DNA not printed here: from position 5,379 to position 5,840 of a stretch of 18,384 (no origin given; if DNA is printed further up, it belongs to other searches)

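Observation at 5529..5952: Two uncharacterised small genes sit between the esterase and the holin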

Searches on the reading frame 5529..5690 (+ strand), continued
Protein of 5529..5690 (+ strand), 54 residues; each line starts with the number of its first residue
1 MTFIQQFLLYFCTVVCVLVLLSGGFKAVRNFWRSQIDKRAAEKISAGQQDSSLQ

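Call 82: find_homologous_proteins(query=A1, max_evalue=0.001)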
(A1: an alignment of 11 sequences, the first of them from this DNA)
Query A1 (11 sequences) (54 aa, profile of the alignment): 346 proteins with E <= 0.001 among 422 candidates; the best 120 are listed.
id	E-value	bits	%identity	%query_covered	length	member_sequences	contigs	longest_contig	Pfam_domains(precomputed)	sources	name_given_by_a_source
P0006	3.1e-28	115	73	96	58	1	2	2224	PF07125.17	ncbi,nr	ncbi:DUF1378 family protein, partial [Escherichia coli]|nr:DUF1378 family protein [Escherichia coli]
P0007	3.3e-28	115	73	96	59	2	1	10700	PF07125.17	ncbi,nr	ncbi:TPA: DUF1378 family protein, partial [Escherichia coli]|nr:DUF1378 family protein [Escherichia 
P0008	3.5e-28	115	73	96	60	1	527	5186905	PF07125.17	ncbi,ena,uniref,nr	ncbi:DUF1378 family protein [Escherichia coli]|uniref:DUF1378 family protein n=1 Tax=Escherichia col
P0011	3.8e-28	115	75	96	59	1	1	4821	PF07125.17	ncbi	ncbi:DUF1378 family protein [Escherichia coli]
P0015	5.4e-28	114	79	89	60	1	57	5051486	PF07125.17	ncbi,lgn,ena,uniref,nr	ncbi:DUF1378 family protein [Escherichia coli]|uniref:DUF1378 family protein n=1 Tax=Escherichia col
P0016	5.4e-28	114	79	89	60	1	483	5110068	PF07125.17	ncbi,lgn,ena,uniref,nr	ncbi:DUF1378 family protein [Shigella sonnei]|uniref:DUF1378 family protein n=3 Tax=Escherichia coli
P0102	5.4e-28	114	63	89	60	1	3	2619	PF07125.17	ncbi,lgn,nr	ncbi:DUF1378 family protein [Escherichia coli]|nr:DUF1378 family protein [Escherichia coli] EEY05599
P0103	5.7e-28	114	65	96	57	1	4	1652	PF07125.17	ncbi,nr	ncbi:DUF1378 family protein, partial [Escherichia coli]|nr:DUF1378 family protein [Escherichia coli]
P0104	5.9e-28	114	60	96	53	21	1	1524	PF07125.17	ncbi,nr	ncbi:TPA: DUF1378 family protein, partial [Escherichia coli O157]|nr:DUF1378 family protein [Escheri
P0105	6.9e-28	114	65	96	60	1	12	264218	PF07125.17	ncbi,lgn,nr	ncbi:DUF1378 family protein [Escherichia coli]|nr:DUF1378 family protein [Escherichia coli] EEY92754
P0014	8.7e-28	114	79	89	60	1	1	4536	PF07125.17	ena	-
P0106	1.3e-27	113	65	96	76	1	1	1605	PF07125.17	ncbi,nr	ncbi:TPA: DUF1378 family protein [Escherichia coli]|nr:DUF1378 family protein [Escherichia coli]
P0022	1.5e-27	113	69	96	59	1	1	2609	PF07125.17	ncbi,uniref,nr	ncbi:hypothetical protein Q455_0203710 [Escherichia coli ATCC BAA-2192]|uniref:DUF1378 family protei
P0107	1.6e-27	113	77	89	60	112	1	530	PF07125.17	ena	-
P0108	1.7e-27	113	65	96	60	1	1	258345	PF07125.17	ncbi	ncbi:DUF1378 family protein [Escherichia coli]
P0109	2.4e-27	112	77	89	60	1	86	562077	PF07125.17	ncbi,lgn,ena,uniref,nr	ncbi:DUF1378 family protein [Escherichia coli]|uniref:DUF1378 family protein n=1 Tax=Escherichia col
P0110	2.8e-27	112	58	96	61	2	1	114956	PF07125.17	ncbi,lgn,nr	ncbi:DUF1378 family protein [Escherichia coli]|nr:DUF1378 family protein [Escherichia coli]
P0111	3.7e-27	112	63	89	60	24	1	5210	PF07125.17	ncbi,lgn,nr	ncbi:DUF1378 family protein [Escherichia coli]|nr:DUF1378 family protein [Escherichia coli]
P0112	3.8e-27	112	77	89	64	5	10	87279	PF07125.17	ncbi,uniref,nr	ncbi:DUF1378 family protein [Escherichia coli]|uniref:DUF1378 family protein n=1 Tax=Escherichia col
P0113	4.0e-27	111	73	96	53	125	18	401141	PF07125.17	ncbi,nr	ncbi:DUF1378 family protein, partial [Escherichia coli]|nr:DUF1378 family protein [Escherichia coli]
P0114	4.1e-27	111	77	89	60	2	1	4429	PF07125.17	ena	-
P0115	4.2e-27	111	73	96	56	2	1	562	PF07125.17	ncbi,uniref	ncbi:DUF1378 family protein, partial [Escherichia coli]|uniref:DUF1378 family protein n=1 Tax=Escher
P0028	4.2e-27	111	71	96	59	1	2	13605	PF07125.17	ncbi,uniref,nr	ncbi:hypothetical protein BvCmsOUNP049_01672 [Escherichia coli]|uniref:DUF1378 family protein n=1 Ta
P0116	4.3e-27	111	79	89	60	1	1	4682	PF07125.17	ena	-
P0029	4.5e-27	111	71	96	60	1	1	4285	PF07125.17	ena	-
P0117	4.9e-27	111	77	89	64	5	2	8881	PF07125.17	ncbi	ncbi:TPA: DUF1378 family protein [Escherichia coli]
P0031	5.3e-27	111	75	89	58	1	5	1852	PF07125.17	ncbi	ncbi:DUF1378 family protein, partial [Escherichia coli]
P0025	5.7e-27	111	77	89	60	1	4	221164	PF07125.17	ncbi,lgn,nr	ncbi:DUF1378 family protein [Escherichia coli]|nr:DUF1378 family protein [Escherichia coli]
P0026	5.7e-27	111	77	89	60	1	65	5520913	PF07125.17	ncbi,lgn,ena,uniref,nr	ncbi:TPA: DUF1378 family protein [Escherichia coli]|uniref:DUF1378 family protein n=4 Tax=Escherichi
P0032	5.9e-27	111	75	89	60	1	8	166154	PF07125.17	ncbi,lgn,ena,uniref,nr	ncbi:DUF1378 family protein [Escherichia coli]|uniref:DUF1378 family protein n=4 Tax=Escherichia col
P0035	6.0e-27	111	75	89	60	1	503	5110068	PF07125.17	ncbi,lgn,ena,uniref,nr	ncbi:TPA: DUF1378 family protein [Shigella sonnei]|uniref:DUF1378 family protein n=5 Tax=Escherichia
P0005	6.6e-27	111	81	89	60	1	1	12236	PF07125.17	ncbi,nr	ncbi:DUF1378 family protein [Escherichia coli]|nr:DUF1378 family protein [Escherichia coli]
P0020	6.7e-27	111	77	89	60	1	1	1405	PF07125.17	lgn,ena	-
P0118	6.9e-27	111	54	96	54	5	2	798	PF07125.17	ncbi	ncbi:DUF1378 family protein, partial [Escherichia coli]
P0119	7.7e-27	111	79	89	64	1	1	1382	PF07125.17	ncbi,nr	ncbi:DUF1378 family protein [Escherichia coli]|nr:DUF1378 family protein [Escherichia coli]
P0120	8.2e-27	110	73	89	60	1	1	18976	PF07125.17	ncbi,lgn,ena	ncbi:DUF1378 family protein [Escherichia coli]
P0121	9.0e-27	110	77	89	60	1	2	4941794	PF07125.17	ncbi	ncbi:DUF1378 family protein [Escherichia coli]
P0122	1.1e-26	110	62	96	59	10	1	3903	PF07125.17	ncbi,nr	ncbi:DUF1378 family protein [Escherichia coli]|nr:DUF1378 family protein [Escherichia coli]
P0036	1.2e-26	110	75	89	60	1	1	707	PF07125.17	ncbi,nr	ncbi:DUF1378 family protein [Escherichia coli]|nr:DUF1378 family protein [Escherichia coli]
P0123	1.2e-26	110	75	89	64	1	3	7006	PF07125.17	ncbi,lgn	ncbi:DUF1378 family protein [Escherichia coli]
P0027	1.4e-26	110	77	89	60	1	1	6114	PF07125.17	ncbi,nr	ncbi:DUF1378 family protein [Escherichia coli]|nr:DUF1378 family protein [Escherichia coli]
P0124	1.4e-26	110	77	89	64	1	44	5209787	PF07125.17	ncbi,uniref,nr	ncbi:DUF1378 family protein [Escherichia coli]|uniref:DUF1378 family protein n=1 Tax=Escherichia col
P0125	1.4e-26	110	75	89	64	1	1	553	PF07125.17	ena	-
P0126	1.6e-26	110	54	96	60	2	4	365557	PF07125.17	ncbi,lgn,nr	ncbi:DUF1378 family protein [Escherichia coli]|nr:DUF1378 family protein [Escherichia coli] EFO81873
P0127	1.7e-26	109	73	89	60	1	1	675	PF07125.17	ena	-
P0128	1.7e-26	109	73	89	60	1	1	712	PF07125.17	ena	-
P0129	1.7e-26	109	71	96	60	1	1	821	PF07125.17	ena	-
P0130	1.8e-26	109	62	96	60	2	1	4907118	PF07125.17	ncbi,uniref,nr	ncbi:DUF1378 family protein [Escherichia coli]|uniref:DUF1378 family protein n=1 Tax=Escherichia col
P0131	1.8e-26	109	69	89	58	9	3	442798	PF07125.17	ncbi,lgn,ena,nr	ncbi:DUF1378 family protein [Escherichia coli]|nr:DUF1378 family protein [Escherichia coli] ELO43285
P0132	1.9e-26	109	75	89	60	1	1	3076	PF07125.17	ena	-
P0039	1.9e-26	109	65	96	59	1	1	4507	PF07125.17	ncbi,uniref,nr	ncbi:hypothetical protein WR14_16770 [Escherichia coli]|uniref:DUF1378 family protein n=1 Tax=Escher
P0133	2.0e-26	109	62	96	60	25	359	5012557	PF07125.17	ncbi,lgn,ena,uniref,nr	ncbi:DUF1378 family protein [Escherichia coli]|uniref:DUF1378 family protein n=1 Tax=Escherichia col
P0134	2.2e-26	109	73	89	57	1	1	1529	PF07125.17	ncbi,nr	ncbi:DUF1378 family protein, partial [Escherichia coli]|nr:DUF1378 family protein [Escherichia coli]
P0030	2.4e-26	109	75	89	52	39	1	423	PF07125.17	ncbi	ncbi:DUF1378 family protein, partial [Escherichia coli]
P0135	2.4e-26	109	54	96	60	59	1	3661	PF07125.17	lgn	-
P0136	2.5e-26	109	75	89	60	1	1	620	PF07125.17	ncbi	ncbi:DUF1378 family protein [Escherichia coli]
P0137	2.6e-26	109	57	69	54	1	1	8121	PF07125.17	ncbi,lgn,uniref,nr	ncbi:DUF1378 family protein [Cedecea sp. NFIX57]|uniref:DUF1378 family protein n=1 Tax=Cedecea sp. N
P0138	2.6e-26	109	73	89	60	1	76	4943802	PF07125.17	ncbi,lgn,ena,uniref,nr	ncbi:DUF1378 family protein [Escherichia coli]|uniref:DUF1378 family protein n=1 Tax=Escherichia col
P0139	2.7e-26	109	59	100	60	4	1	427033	PF07125.17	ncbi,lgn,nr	ncbi:DUF1378 family protein [Escherichia coli]|nr:DUF1378 family protein [Escherichia coli]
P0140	2.8e-26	109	58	98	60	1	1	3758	PF07125.17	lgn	-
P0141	3.0e-26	109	62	96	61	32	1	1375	PF07125.17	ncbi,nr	ncbi:DUF1378 family protein [Escherichia coli]|nr:DUF1378 family protein [Escherichia coli]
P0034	3.0e-26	109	77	89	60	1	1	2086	PF07125.17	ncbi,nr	ncbi:TPA: DUF1378 family protein [Escherichia coli]|nr:DUF1378 family protein [Escherichia coli]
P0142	3.3e-26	109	75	89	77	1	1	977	PF07125.17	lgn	-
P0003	3.5e-26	108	81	89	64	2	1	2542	PF07125.17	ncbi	ncbi:TPA: DUF1378 family protein [Escherichia coli]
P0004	3.5e-26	108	81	89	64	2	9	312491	PF07125.17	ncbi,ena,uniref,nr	ncbi:DUF1378 family protein [Escherichia coli]|uniref:DUF1378 family protein n=1 Tax=Escherichia col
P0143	4.2e-26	108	75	89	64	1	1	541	PF07125.17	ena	-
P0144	4.6e-26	108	62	96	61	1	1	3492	PF07125.17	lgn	-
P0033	4.6e-26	108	77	89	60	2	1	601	PF07125.17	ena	-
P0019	5.2e-26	108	72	93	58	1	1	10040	PF07125.17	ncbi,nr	ncbi:DUF1378 family protein, partial [Escherichia coli]|nr:DUF1378 family protein [Escherichia coli]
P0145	5.2e-26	108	54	100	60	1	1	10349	PF07125.17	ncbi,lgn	ncbi:DUF1378 family protein [Shigella dysenteriae]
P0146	5.5e-26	108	73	89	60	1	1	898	PF07125.17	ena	-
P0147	5.7e-26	108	71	89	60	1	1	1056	PF07125.17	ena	-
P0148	5.8e-26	108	73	89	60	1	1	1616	PF07125.17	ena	-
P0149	6.5e-26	108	73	89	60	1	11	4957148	PF07125.17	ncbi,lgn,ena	ncbi:DUF1378 family protein [Escherichia coli]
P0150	7.1e-26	107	69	96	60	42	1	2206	PF07125.17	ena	-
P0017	7.2e-26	107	79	89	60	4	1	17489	PF07125.17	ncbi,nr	ncbi:DUF1378 family protein [Escherichia coli]|nr:DUF1378 family protein [Escherichia coli]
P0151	8.6e-26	107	54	100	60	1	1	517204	PF07125.17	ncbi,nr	ncbi:TPA: DUF1378 family protein [Escherichia coli]|nr:DUF1378 family protein [Escherichia coli]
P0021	9.0e-26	107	75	89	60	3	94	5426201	PF07125.17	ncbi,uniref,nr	ncbi:DUF1378 family protein [Escherichia coli]|uniref:DUF1378 family protein n=1 Tax=Escherichia col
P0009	9.0e-26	107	73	96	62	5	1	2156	PF07125.17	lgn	-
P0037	1.0e-25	107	73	89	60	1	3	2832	PF07125.17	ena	-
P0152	1.1e-25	107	71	96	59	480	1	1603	PF07125.17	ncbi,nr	ncbi:DUF1378 family protein [Escherichia coli]|nr:DUF1378 family protein [Escherichia coli]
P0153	1.2e-25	107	56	100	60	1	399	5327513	PF07125.17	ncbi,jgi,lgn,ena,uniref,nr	ncbi:TPA: DUF1378 family protein [Escherichia coli]|uniref:DUF1378 family protein n=1 Tax=Escherichi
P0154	1.2e-25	107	56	100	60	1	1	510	PF07125.17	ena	-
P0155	1.2e-25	107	56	100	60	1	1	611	PF07125.17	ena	-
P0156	1.2e-25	107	56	100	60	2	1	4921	PF07125.17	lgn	-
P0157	1.2e-25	107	71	89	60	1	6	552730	PF07125.17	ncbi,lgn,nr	ncbi:DUF1378 family protein [Escherichia coli]|nr:DUF1378 family protein [Escherichia coli] EJA12773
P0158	1.3e-25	107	59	91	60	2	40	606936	PF07125.17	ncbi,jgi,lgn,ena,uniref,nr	ncbi:TPA: DUF1378 family protein [Escherichia coli]|uniref:DUF1378 family protein n=1 Tax=Escherichi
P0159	1.3e-25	107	61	81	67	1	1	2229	PF07125.17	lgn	-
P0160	1.6e-25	106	59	91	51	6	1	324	PF07125.17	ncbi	ncbi:DUF1378 family protein, partial [Escherichia coli]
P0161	1.6e-25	106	59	100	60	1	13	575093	PF07125.17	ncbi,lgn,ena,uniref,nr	ncbi:DUF1378 family protein [Escherichia coli]|uniref:DUF1378 family protein n=1 Tax=Escherichia col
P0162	1.9e-25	106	75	89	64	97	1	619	PF07125.17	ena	-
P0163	2.0e-25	106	75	89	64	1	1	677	PF07125.17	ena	-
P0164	2.1e-25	106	57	100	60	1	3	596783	PF07125.17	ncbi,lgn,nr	ncbi:DUF1378 family protein [Escherichia coli]|nr:DUF1378 family protein [Escherichia coli] EJT33468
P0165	2.1e-25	106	57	100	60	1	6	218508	PF07125.17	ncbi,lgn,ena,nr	ncbi:DUF1378 family protein [Escherichia coli]|nr:DUF1378 family protein [Escherichia coli]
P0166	2.1e-25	106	71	96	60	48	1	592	PF07125.17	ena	-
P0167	2.2e-25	106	54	100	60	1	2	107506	PF07125.17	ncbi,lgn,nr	ncbi:DUF1378 family protein [Escherichia coli]|nr:DUF1378 family protein [Escherichia coli]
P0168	2.2e-25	106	73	89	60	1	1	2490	PF07125.17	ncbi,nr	ncbi:DUF1378 family protein [Escherichia coli]|nr:DUF1378 family protein [Escherichia coli]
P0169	2.3e-25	106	69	89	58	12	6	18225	PF07125.17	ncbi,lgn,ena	-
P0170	2.4e-25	106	73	89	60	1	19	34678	PF07125.17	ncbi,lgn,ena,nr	ncbi:DUF1378 family protein [Escherichia coli]|nr:DUF1378 family protein [Escherichia coli] EFP76758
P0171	2.5e-25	106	56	96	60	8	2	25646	PF07125.17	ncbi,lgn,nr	ncbi:TPA: DUF1378 family protein [Escherichia coli]|nr:DUF1378 family protein [Escherichia coli]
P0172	2.6e-25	106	63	96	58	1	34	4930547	PF07125.17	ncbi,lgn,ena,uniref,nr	ncbi:DUF1378 family protein [Escherichia coli]|uniref:DUF1378 family protein n=1 Tax=Escherichia col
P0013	2.8e-25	106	75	96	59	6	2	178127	PF07125.17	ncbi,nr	ncbi:DUF1378 family protein [Escherichia coli]|nr:DUF1378 family protein [Escherichia coli] EJY08176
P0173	2.8e-25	106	73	89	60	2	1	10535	PF07125.17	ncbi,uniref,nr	ncbi:DUF1378 family protein [Escherichia coli]|uniref:DUF1378 family protein n=1 Tax=Escherichia col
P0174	2.9e-25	106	73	89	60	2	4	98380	PF07125.17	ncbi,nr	ncbi:TPA: DUF1378 family protein [Escherichia coli]|nr:DUF1378 family protein [Escherichia coli] HAW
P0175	3.0e-25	105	73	89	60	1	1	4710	PF07125.17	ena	-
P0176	3.2e-25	105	64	87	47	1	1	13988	PF07125.17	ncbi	ncbi:DUF1378 family protein [Escherichia coli]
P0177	3.7e-25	105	56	100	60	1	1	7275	PF07125.17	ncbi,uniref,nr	ncbi:DUF1378 family protein [Escherichia coli]|uniref:DUF1378 family protein n=1 Tax=Escherichia col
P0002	3.8e-25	105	79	89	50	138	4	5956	PF07125.17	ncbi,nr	ncbi:DUF1378 family protein, partial [Escherichia coli]|nr:DUF1378 family protein [Escherichia coli]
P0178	4.0e-25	105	61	91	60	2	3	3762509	PF07125.17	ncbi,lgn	ncbi:DUF1378 family protein [Escherichia coli]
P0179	5.1e-25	105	69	96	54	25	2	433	PF07125.17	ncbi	ncbi:DUF1378 family protein, partial [Escherichia coli]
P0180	5.1e-25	105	73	89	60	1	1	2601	PF07125.17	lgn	-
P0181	5.1e-25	105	60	96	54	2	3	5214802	PF07125.17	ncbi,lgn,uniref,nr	ncbi:Protein of uncharacterised function (DUF1378) [Cedecea neteri]|uniref:DUF1378 domain-containing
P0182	5.3e-25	105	71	89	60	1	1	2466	PF07125.17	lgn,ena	-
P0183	5.4e-25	105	63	91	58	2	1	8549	PF07125.17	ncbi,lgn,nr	ncbi:DUF1378 family protein [Escherichia coli]|nr:DUF1378 family protein [Escherichia coli]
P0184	6.0e-25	104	54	96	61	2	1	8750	PF07125.17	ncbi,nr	ncbi:TPA: DUF1378 family protein [Escherichia coli]|nr:DUF1378 family protein [Escherichia coli]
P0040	6.1e-25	104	69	83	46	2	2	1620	PF07125.17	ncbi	ncbi:TPA: DUF1378 family protein, partial [Escherichia coli]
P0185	6.2e-25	104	64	81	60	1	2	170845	PF07125.17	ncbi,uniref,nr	ncbi:DUF1378 family protein [Escherichia coli]|uniref:DUF1378 family protein n=1 Tax=Escherichia col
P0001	7.2e-25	104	98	100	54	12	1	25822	PF07125.17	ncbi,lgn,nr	ncbi:DUF1378 family protein [Escherichia coli]|nr:DUF1378 family protein [Escherichia coli]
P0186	7.5e-25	104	53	94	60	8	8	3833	PF07125.17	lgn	-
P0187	8.3e-25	104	76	83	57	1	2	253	PF07125.17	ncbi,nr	ncbi:DUF1378 family protein [Escherichia coli]|nr:DUF1378 family protein [Escherichia coli] MCV55201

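Call 92: search_protein_families(library=phrogs, proteins=[L083:4001-4150:+, L183:4998-5159:+], max_evalue=0.001)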
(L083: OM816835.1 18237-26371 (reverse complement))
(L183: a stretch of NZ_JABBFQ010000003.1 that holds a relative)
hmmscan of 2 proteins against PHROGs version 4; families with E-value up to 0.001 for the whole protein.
L083:4001-4150:+ (50 aa): 1 family
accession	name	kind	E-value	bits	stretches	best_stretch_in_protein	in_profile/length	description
phrog_494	-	unknown function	3.8e-26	92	1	1-50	1-50/59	-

L183:4998-5159:+ (54 aa): 1 family
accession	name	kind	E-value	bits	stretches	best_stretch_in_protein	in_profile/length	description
phrog_494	-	unknown function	2.7e-18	66.8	1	2-50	1-49/59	-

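Call 108: predict_structure(alignment_id=A4)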
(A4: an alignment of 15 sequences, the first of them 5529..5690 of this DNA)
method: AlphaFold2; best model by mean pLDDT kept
length: 54 residues; sequences in the alignment: 15
mean_pLDDT: 67.3   pTM: 0.33
mean pLDDT of the five models: 67.3, 66.4, 64.8, 62.8, 61.2
residues with pLDDT >= 90: 0; 70-90: 23; 50-70: 28; < 50: 3
segments of 3 or more residues with pLDDT < 50: none
pLDDT, mean of each block of 10 residues (from residue 1): 79 78 66 69 54 47
secondary structure, 60 per line:
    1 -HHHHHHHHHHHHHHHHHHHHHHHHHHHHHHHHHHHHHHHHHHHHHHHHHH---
elements in order: H2-51
